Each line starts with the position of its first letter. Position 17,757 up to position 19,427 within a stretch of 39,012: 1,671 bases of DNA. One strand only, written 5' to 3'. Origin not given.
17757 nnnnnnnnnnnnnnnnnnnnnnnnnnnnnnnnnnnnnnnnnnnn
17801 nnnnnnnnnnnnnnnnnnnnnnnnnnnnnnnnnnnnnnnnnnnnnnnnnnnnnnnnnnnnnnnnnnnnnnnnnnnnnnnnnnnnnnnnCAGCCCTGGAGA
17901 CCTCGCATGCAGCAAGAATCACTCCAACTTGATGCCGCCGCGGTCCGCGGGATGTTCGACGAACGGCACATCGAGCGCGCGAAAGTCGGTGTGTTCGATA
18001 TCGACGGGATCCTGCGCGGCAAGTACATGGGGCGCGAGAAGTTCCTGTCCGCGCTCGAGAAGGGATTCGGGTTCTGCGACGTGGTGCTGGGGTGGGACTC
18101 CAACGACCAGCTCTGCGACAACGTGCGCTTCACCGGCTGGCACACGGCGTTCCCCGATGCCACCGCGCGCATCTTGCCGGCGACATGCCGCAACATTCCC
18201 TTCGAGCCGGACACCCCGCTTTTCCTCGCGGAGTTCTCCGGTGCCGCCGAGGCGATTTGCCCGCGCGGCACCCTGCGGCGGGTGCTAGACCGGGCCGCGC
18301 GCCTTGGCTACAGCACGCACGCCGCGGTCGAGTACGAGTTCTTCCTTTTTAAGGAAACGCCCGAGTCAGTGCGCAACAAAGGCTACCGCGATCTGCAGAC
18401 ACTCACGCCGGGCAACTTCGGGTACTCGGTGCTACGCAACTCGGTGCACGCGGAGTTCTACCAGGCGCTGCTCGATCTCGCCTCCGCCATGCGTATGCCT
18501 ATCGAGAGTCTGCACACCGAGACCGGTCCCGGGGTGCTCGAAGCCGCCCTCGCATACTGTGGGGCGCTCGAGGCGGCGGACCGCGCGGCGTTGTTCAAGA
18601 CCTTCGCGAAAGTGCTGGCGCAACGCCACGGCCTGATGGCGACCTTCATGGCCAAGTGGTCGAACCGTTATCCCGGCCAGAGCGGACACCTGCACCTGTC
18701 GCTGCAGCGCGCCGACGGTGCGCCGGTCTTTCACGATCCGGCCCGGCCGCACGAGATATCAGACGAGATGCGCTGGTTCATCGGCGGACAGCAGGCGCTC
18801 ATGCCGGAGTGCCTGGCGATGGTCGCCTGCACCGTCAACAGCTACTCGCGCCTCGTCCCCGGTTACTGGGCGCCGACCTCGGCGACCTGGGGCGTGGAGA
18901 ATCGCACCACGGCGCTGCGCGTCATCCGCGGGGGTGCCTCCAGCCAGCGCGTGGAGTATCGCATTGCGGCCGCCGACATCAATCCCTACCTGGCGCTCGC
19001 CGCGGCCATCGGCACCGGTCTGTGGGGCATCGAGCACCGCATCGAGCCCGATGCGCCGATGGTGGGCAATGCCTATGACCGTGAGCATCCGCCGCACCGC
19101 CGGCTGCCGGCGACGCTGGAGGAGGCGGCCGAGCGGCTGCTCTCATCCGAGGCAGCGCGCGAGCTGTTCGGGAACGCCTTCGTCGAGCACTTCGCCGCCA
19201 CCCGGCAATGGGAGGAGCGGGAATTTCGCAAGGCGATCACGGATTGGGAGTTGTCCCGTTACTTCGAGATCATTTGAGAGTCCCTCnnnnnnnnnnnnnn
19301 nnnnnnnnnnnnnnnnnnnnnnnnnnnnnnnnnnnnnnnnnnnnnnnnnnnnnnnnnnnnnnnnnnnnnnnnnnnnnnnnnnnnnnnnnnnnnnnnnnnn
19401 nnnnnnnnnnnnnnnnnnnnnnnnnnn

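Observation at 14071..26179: Nine tightly packed co-directional genes joining glpDKF to ethanolamine-type uptake/processing genes and a secreted PLC/AcpA-type phosphoesterase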

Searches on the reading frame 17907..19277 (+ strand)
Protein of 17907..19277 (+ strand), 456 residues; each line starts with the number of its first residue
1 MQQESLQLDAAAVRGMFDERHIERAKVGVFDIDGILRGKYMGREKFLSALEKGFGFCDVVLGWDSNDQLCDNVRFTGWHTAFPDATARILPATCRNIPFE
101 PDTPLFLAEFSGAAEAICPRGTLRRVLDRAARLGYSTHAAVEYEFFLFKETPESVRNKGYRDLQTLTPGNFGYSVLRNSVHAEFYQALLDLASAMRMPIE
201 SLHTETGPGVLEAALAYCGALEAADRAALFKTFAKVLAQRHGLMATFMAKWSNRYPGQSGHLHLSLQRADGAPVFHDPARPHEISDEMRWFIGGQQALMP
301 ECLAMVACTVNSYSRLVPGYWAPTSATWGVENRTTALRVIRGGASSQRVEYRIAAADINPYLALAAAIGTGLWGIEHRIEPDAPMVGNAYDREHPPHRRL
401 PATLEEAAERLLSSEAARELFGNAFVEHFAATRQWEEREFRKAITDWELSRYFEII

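Call 4: search_protein_families(library=pfam, proteins=[window:17907-19277:+])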
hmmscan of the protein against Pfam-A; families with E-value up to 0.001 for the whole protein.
window:17907-19277:+ (456 aa): 1 family
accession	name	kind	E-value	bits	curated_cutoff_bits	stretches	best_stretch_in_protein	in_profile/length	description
PF00120.29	Gln-synt_C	-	2e-97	326.8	24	1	117-452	2-344/344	Glutamine synthetase, catalytic domain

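Call 5: search_protein_families(library=ncbifam, proteins=[window:17907-19277:+])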
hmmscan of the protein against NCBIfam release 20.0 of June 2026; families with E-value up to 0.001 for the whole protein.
window:17907-19277:+ (456 aa): 4 families
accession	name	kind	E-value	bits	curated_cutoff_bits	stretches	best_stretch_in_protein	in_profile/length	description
TIGR00653.1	GlnA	equivalog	2.6e-63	214.3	429.15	1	92-453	70-461/462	type I glutamate--ammonia ligase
TIGR03105.1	gln_synth_III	equivalog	2.8e-58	197.5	469.6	1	83-453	59-434/435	type III glutamate--ammonia ligase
NF045547.1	GGputSyn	equivalog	2.7e-55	187.9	650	1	14-448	6-438/438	gamma-glutamylputrescine synthetase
NF007006.0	PRK09469.1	equivalog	5.1e-25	88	845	1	193-452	201-466/469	glutamate--ammonia ligase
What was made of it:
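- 17907..19277 (+): Glutamine-synthetase-like gamma-glutamyl-amine ligase, a putative ethanolamine gamma-glutamylase. PF00120 only; below all GS and PuuA equivalog cutoffs (calls 4, 5).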

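Call 7: find_related_loci(query=window:17907-19277:+, collection=genome_contigs, flank=10000)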
Query window:17907-19277:+ (456 aa) in genome_contigs; peptide patterns used: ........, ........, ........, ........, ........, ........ (x = any residue, [..] = any of these).
600 stretches matched a pattern (row limit reached: there are more); 594 encode a relative of the query (tblastn E <= 1e-3); the best 80 are kept; 80 distinct loci.
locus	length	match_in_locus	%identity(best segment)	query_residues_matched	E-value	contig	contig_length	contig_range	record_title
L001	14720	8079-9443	79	1-456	0e+0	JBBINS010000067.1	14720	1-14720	MAG: Gammaproteobacteria bacterium isolate BR1S70218_bin_261 NODE_4638_length_14720_cov_12.804364, whole genome shotgun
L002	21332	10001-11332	80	13-456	0e+0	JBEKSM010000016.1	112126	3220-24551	MAG: Steroidobacteraceae bacterium isolate SPRUCE 534 SPRUCE_534_16, whole genome shotgun sequence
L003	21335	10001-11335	79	13-456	0e+0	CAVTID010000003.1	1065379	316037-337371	MAG: uncultured Gammaproteobacteria bacterium isolate MFD06092.bin.2.158 genome assembly, contig: contig_18747, whole ge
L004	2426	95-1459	78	1-456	0e+0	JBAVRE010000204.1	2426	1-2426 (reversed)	MAG: Steroidobacteraceae bacterium isolate MFD02960_ilm_asm_bin4 k127_26162, whole genome shotgun sequence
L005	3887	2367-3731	76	1-456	0e+0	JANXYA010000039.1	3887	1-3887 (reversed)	MAG: Gammaproteobacteria bacterium isolate GL140_3_metabat_261_sub GL140_3_k141_1613952, whole genome shotgun sequence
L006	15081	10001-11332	78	13-456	0e+0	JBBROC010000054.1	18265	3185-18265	MAG: Steroidobacterales bacterium isolate La1_metabat2.235 LA1C_B2.235_k141_668973L_18265_cov_69.3957, whole genome shot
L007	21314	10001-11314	80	19-456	0e+0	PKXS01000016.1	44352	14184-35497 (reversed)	MAG: Gammaproteobacteria bacterium isolate palsa_1208 73.20120500_P24.22_contig_878, whole genome shotgun sequence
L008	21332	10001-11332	79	13-456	0e+0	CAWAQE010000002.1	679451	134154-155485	MAG: uncultured Gammaproteobacteria bacterium isolate MFD04434.bin.1.78 genome assembly, contig: contig_14899, whole gen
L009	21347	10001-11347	78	8-456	0e+0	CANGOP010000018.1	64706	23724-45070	MAG: Gammaproteobacteria bacterium isolate Jr-7aug17-255 genome assembly, contig: Jr-7aug17-C619, whole genome shotgun s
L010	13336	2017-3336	77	17-456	0e+0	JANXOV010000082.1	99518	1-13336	MAG: Proteobacteria bacterium isolate GL140_1_concoct_66 GL140_1_k141_1011791, whole genome shotgun sequence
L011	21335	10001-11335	78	12-456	0e+0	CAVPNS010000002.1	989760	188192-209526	MAG: uncultured Gammaproteobacteria bacterium isolate MFD00082.bin.2.55 genome assembly, contig: contig_13045, whole gen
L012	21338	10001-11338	78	11-456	0e+0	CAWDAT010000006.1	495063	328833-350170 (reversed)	MAG: uncultured Gammaproteobacteria bacterium isolate MFD01872.bin.1.85 genome assembly, contig: contig_39014, whole gen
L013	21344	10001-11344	75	9-456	0e+0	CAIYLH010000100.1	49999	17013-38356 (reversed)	MAG: uncultured proteobacterium isolate MJ-2014_bin-0272 genome assembly, contig: bin-0272:100/139, whole genome shotgun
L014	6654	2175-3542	71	1-456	0e+0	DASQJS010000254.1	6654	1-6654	MAG TPA_asm: Steroidobacteraceae bacterium isolate SMAG_U11892 k141_3294387, whole genome shotgun sequence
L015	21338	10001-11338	73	10-454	0e+0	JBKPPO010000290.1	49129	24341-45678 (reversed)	MAG: Pseudomonadota bacterium isolate GS_EKS_MAG_00100 GS_EKS_000004126992, whole genome shotgun sequence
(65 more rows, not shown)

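Call 24: search_protein_families(library=pfam, proteins=[L009:16210-17274:+, L009:17271-18389:+, L009:18386-19264:+, L009:19261-20121:+, L009:20161-21342:-, L009:7098-9248:+, L009:1421-2629:+, L009:6480-7064:-, L013:7720-9768:-, L013:4765-7002:+])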
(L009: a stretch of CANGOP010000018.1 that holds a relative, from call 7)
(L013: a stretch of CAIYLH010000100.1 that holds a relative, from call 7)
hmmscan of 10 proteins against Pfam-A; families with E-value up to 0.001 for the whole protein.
L009:16210-17274:+ (354 aa): 4 families
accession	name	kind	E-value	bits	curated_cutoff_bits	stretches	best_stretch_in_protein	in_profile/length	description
PF13416.11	SBP_bac_8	-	3.6e-26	93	27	1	41-316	2-273/279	Bacterial extracellular solute-binding protein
PF01547.30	SBP_bac_1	-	2e-16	61.3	26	1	34-288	5-304/307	Bacterial extracellular solute-binding protein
PF13343.11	SBP_bac_6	-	1.3e-14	54.7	24.6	1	95-315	30-229/245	Bacterial extracellular solute-binding protein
PF13531.11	SBP_bac_11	-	3e-06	27.6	25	1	39-294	14-222/227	Bacterial extracellular solute-binding protein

L009:17271-18389:+ (372 aa): 2 families
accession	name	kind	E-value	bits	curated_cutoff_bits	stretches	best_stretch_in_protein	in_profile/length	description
PF00005.33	ABC_tran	-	3.2e-36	125.4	25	1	27-168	2-136/137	ABC transporter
PF08402.16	TOBE_2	-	2.8e-05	24.6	21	1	287-366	3-76/76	TOBE domain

L009:18386-19264:+ (292 aa): 1 family
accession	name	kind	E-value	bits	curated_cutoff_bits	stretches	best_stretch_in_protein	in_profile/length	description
PF00528.27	BPD_transp_1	-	4.8e-11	43.2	26.4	1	135-275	29-173/184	Binding-protein-dependent transport system inner membrane component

L009:19261-20121:+ (286 aa): 1 family
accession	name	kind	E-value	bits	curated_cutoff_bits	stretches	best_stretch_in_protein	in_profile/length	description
PF00528.27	BPD_transp_1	-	1e-10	42.1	26.4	1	99-276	5-170/184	Binding-protein-dependent transport system inner membrane component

L009:20161-21342:- (393 aa): 1 family
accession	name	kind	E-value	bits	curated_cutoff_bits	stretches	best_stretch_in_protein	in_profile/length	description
PF00202.27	Aminotran_3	-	1.5e-34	119.8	30.5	1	2-370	14-383/403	Aminotransferase class-III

L009:7098-9248:+ (716 aa): 2 families
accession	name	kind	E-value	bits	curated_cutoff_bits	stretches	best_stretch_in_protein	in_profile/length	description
PF20245.3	DUF6600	-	1.2e-25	89.9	27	1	231-342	1-101/102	Family of unknown function (DUF6600)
PF04773.18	FecR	-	9.5e-08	32.8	24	1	72-167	2-96/97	FecR protein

L009:1421-2629:+ (402 aa): 3 families
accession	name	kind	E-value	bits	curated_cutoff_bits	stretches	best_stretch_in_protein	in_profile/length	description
PF00005.33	ABC_tran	-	1.4e-28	100.6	25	1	51-192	5-137/137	ABC transporter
PF03459.23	TOBE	-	1.3e-13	51.3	22.3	1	326-386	2-62/64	TOBE domain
PF13555.12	AAA_29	-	0.00089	19.4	27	0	52-84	17-49/61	P-loop containing region of AAA domain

L009:6480-7064:- (194 aa): 1 family
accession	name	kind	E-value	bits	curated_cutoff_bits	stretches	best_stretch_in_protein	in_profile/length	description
PF02308.21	MgtC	-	6e-24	85.2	31.4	1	51-175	1-120/121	MgtC family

L013:7720-9768:- (682 aa): 8 families
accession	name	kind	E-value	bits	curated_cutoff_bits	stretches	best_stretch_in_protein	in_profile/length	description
PF03764.24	EFG_IV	-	1.6e-38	131.6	24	1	462-578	1-118/121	Elongation factor G, domain IV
PF00009.33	GTP_EFTU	-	2.5e-32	112.4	26.5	1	8-260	3-187/188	Elongation factor Tu GTP binding domain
PF00679.30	EFG_C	-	1.9e-22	79.5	27.9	1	584-670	2-88/89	Elongation factor G C-terminus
PF14492.12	EFG_III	-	5.8e-22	78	27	1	387-460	1-74/75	Elongation Factor G, domain III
PF22042.2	EF-G_D2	-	7e-10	39.3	27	1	293-364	4-73/84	Elongation factor G domain 2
PF13191.12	AAA_16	-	2.2e-06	28.7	32.6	0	10-34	26-50/167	AAA ATPase domain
PF01926.29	MMR_HSR1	-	4.8e-06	27.1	21.9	1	10-133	1-112/113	50S ribosome-binding GTPase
PF03144.31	GTP_EFTU_D2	-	7.3e-06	26.8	30.3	1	305-365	1-66/73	Elongation factor Tu domain 2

L013:4765-7002:+ (745 aa): 1 family
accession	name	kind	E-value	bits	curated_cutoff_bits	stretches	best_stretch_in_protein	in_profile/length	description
PF20245.3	DUF6600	-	6.1e-27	94.1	27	1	232-345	1-101/102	Family of unknown function (DUF6600)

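Call 32: search_dna_similar(query=window:17907-19277:+, collection=plasmids, mode=protein, max_rows=40, max_evalue=1e-80)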
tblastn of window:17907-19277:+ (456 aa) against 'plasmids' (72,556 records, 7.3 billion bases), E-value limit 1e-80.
Records with a match: 18; places in all: 18; records where one place covers at least 80% of the query: 18.
Best place of each record, by identity: 60-80% 3; <60% 15.
By first word of the organism name: Shinella 6; Rhizobium 3; Photobacterium 2; Legionella 1; Paracoccus 1; Pseudorhizobium 1; Rhodobacteraceae 1; Burkholderia 1; Microbacterium 1; Paenarthrobacter 1.
By predicted mobility (MOB-suite, as given by PLSDB): non-mobilizable 13; conjugative 5.
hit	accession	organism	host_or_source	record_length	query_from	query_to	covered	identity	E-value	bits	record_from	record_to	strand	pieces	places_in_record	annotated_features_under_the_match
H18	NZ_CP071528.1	Legionella lytica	Acanthamoeba castellanii,bacterial ...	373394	10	456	98%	62.4%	8e-169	533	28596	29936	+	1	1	glutamine synthetase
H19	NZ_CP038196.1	Paracoccus versutus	single cell,soil adjacent to the roots ...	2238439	4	456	99%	61.2%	1e-171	541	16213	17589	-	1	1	none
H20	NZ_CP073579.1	Photobacterium sp. GJ3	-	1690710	11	456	98%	61.0%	6e-168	530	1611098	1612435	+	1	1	record has no annotation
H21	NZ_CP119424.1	Photobacterium sp. DA100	-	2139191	10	456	98%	59.7%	2e-168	532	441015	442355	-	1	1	none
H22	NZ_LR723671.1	Pseudorhizobium flavum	Paddy soil under the long-term ...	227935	1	456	100%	57.3%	2e-162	514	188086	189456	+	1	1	glutamine synthetase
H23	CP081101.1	Rhodobacteraceae bacterium M382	-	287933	13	456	97%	56.5%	2e-156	497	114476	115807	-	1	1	glutamine synthetase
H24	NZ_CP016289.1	Rhizobium leguminosarum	Vavilovia formosa,cell culture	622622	23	456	95%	56.9%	5e-154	490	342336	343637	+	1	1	glutamine synthetase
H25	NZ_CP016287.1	Rhizobium leguminosarum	Vavilovia formosa,cell culture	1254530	23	456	95%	56.9%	5e-154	490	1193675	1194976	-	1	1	record has no annotation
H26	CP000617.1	Burkholderia vietnamiensis G4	-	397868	10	456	98%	55.2%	3e-148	474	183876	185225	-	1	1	L-glutamine synthetase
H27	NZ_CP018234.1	Rhizobium leguminosarum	Vavilovia formosa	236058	23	456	95%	56.7%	3e-153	488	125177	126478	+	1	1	glutamine synthetase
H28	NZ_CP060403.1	Microbacterium sp. YJN-G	cell culture,soil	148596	19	456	96%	42.4%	2e-87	299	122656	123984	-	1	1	glutamine synthetase family protein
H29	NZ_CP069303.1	Shinella sp. PSBB067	monoisolate,Minnesota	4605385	27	456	94%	42.8%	2e-85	293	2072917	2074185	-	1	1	none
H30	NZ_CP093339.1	Shinella sp. H4-D48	whole organism,grassland soil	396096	27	456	94%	42.3%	4e-84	289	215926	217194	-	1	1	glutamine synthetase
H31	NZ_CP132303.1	Shinella sumterensis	Homo sapiens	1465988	27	456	94%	42.3%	5e-84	289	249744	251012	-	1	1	none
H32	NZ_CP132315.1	Shinella oryzae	Homo sapiens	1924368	27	456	94%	42.1%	5e-83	286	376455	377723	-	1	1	none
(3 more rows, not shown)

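Call 37: get_annotated_region(hit=H23, flank=8000)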
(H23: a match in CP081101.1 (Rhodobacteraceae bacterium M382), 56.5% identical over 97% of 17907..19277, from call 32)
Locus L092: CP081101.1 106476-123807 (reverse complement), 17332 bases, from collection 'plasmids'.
description: Rhodobacteraceae bacterium M382 plasmid unnamed3, complete sequence
organism: Rhodobacteraceae bacterium M382 (NCBI taxid 2867017)
taxonomy: Bacteria; Pseudomonadota; Alphaproteobacteria; Rhodobacterales; Paracoccaceae; ; Rhodobacteraceae bacterium M382
host: -; source: -; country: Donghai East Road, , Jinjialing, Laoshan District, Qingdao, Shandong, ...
typing (MOB-suite, as given by PLSDB): non-mobilizable
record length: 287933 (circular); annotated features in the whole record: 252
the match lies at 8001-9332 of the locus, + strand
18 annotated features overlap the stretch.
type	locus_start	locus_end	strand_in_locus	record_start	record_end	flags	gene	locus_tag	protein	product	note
CDS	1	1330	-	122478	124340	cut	-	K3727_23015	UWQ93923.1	AMP-binding protein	-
CDS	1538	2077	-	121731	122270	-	-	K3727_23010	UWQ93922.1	N-acetyltransferase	-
CDS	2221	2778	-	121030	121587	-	-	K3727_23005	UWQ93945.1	CIA30 family protein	-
CDS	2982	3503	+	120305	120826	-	-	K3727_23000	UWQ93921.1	glutathione peroxidase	-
CDS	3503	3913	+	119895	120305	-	-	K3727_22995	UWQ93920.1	DUF393 domain-containing protein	-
CDS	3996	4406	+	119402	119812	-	-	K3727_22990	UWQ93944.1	tryptophan-rich sensory protein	-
CDS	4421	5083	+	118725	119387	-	-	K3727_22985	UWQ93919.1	SDR family NAD(P)-dependent oxidoreductase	-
CDS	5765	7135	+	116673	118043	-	-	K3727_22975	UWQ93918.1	aminotransferase class III-fold pyridoxal phosphate-dependent enzyme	-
CDS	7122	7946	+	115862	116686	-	-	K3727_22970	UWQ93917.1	N-formylglutamate amidohydrolase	-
CDS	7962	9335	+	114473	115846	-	-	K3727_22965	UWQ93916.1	glutamine synthetase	-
CDS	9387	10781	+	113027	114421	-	-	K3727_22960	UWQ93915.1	aldehyde dehydrogenase family protein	-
CDS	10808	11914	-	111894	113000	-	-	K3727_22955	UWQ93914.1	P1 family peptidase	-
CDS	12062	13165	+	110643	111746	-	-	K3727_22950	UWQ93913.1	ABC transporter ATP-binding protein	-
CDS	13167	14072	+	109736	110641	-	-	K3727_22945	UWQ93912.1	ABC transporter permease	-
CDS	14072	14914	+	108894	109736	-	-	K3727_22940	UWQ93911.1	ABC transporter permease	-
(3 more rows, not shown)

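Call 38: get_annotated_region(hit=H18, flank=8000)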
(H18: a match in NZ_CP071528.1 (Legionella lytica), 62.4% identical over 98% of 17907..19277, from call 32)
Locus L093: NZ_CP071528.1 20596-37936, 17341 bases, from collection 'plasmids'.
description: Legionella lytica strain PCM 2298 plasmid pLlyPCM2298_1, complete sequence
organism: Legionella lytica (NCBI taxid 96232)
taxonomy: Bacteria; Pseudomonadota; Gammaproteobacteria; Legionellales; Legionellaceae; Legionella; Legionella lytica
host: -; source: Acanthamoeba castellanii,bacterial culture; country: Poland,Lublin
typing (MOB-suite, as given by PLSDB): non-mobilizable
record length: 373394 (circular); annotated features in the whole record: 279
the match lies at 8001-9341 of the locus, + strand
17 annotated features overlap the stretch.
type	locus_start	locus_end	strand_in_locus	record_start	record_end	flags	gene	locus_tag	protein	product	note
CDS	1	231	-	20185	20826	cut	-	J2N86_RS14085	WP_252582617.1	methyltransferase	-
CDS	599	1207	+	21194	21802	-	-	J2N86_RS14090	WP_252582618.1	hypothetical protein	-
CDS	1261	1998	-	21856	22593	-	-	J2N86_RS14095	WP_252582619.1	fatty acid desaturase family protein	-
CDS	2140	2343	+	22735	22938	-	-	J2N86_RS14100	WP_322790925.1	GNAT family protein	-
CDS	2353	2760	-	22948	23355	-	-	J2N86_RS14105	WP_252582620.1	MerR family DNA-binding protein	-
CDS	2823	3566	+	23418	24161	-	-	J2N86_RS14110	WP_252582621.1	glutaredoxin family protein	-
CDS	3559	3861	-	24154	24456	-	-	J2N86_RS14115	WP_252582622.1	GIY-YIG nuclease family protein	-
CDS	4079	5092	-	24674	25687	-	-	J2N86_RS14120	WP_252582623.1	methyltransferase domain-containing protein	-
CDS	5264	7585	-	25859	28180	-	-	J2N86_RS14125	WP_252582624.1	cbb3-type cytochrome c oxidase subunit I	GO:0009060 - aerobic respiration [Evidence IEA]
CDS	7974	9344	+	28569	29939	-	-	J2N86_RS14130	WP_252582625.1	glutamine synthetase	-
CDS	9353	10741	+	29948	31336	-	-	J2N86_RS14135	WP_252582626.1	aldehyde dehydrogenase family protein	-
CDS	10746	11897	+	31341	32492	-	-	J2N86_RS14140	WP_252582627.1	iron-containing alcohol dehydrogenase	-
CDS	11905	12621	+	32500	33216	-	-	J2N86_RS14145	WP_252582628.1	GMP synthase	-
CDS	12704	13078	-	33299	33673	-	-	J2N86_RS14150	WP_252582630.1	hypothetical protein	-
CDS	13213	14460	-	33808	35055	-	-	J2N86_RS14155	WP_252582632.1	MFS transporter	GO:0055085 - transmembrane transport [Evidence IEA]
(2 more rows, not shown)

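Call 40: search_solved_structures(query=window:17907-19277:+, max_evalue=1e-20)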
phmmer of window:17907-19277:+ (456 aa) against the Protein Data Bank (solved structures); distinct sequences matched with E-value up to 1e-20: 34.
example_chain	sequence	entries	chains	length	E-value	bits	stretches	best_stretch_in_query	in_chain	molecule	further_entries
11zs_A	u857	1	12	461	3e-72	247.1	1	19-454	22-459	Glutamine synthetase, catalytic domain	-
5dm3_A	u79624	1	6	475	1.3e-58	202.2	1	17-454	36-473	L-glutamine synthetase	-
8oow_A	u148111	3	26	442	4.2e-47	164.2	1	115-454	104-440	Glutamine synthetase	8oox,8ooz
8s59_O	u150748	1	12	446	6.1e-45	157.1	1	89-455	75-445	Glutamine synthetase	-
8tfb_A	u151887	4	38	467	7.1e-45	156.8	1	89-455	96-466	Glutamine synthetase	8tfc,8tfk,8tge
8ufj_A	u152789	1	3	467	1.3e-44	156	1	89-455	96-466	Glutamine synthetase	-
4lnf_A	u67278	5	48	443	5.7e-44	153.9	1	118-453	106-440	Glutamine synthetase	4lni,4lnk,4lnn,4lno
4s0r_A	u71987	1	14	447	5.9e-44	153.8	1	118-453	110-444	Glutamine synthetase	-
7tfc_A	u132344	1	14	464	6.6e-44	153.7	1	118-453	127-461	Glutamine synthetase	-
7tdp_A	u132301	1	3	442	6.3e-42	147.1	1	112-454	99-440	Glutamine synthetase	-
7tfa_B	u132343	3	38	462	7.3e-42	146.9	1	112-454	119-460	Glutamine synthetase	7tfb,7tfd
8ool_A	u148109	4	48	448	1.4e-41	146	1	118-455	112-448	Glutamine synthetase from Methanothermococcus thermolithotrophicus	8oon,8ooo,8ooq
7ten_A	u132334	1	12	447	1.2e-38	136.4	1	118-455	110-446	Glutamine synthetase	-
7tf9_A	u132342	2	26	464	1.3e-38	136.2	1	118-455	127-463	Glutamine synthetase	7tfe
8wwu_A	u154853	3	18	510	2.8e-37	131.8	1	12-454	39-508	Glutamine synthetase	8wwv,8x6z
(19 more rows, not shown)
